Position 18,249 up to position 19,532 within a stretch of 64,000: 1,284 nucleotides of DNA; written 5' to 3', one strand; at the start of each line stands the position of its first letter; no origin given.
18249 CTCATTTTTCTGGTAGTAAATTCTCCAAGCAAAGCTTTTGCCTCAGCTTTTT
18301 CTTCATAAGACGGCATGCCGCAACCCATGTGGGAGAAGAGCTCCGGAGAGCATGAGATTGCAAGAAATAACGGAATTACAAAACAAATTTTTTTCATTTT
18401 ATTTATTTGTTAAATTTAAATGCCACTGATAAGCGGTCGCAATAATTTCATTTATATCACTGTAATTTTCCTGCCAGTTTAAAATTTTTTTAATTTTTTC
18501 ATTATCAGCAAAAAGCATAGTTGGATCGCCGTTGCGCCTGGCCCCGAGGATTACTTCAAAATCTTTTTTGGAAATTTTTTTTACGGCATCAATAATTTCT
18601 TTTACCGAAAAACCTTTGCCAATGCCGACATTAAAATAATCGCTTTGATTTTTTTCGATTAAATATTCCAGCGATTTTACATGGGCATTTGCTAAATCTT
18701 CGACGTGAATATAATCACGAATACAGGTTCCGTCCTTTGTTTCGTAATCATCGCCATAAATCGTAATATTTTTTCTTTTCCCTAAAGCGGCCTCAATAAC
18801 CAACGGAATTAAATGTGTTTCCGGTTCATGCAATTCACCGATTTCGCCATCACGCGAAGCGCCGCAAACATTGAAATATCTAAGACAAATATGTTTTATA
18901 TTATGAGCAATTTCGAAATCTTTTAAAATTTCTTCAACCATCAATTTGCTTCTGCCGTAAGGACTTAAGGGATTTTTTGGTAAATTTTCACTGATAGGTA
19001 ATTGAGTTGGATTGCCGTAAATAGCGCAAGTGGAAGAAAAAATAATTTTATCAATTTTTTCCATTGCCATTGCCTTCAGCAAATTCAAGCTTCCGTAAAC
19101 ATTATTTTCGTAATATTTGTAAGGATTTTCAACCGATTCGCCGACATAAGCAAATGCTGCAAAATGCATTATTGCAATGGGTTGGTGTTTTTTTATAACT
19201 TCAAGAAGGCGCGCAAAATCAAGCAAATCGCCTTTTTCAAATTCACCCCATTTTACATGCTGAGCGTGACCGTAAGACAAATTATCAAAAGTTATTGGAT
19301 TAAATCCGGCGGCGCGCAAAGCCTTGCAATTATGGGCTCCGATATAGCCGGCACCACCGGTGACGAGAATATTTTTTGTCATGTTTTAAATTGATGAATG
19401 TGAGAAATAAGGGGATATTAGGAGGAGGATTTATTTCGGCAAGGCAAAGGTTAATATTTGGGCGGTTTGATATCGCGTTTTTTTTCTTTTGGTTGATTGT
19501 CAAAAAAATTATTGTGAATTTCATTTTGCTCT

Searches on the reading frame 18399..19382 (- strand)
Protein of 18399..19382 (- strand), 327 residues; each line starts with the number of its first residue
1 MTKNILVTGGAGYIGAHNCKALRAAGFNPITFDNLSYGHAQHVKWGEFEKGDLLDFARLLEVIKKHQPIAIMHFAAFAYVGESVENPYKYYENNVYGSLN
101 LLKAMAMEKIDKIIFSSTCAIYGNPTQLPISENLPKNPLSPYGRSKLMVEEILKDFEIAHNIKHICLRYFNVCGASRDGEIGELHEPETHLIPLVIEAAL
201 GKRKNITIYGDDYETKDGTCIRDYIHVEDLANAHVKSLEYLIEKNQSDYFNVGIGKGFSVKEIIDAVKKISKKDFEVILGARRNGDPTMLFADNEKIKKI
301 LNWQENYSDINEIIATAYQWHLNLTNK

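Call 72: search_protein_families(library=pfam, proteins=[window:18399-19382:-], max_evalue=0.00001)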
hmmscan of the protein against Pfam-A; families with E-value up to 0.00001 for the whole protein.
window:18399-19382:- (327 aa): 5 families
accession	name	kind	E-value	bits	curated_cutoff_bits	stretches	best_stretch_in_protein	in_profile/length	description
PF01370.27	Epimerase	-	3.2e-58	197.4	20.9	1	5-253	1-240/240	NAD dependent epimerase/dehydratase family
PF16363.11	GDP_Man_Dehyd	-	1.5e-53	182.9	27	1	6-308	1-324/332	GDP-mannose 4,6 dehydratase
PF04321.23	RmlD_sub_bind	-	2.1e-13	50.4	27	1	4-170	2-149/287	RmlD substrate binding domain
PF01073.25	3Beta_HSD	-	8.6e-13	48.4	22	1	6-246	1-237/280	3-beta hydroxysteroid dehydrogenase/isomerase family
PF02719.21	Polysacc_synt_2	-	1.5e-12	47.8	20.2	1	5-176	1-175/293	Polysaccharide biosynthesis protein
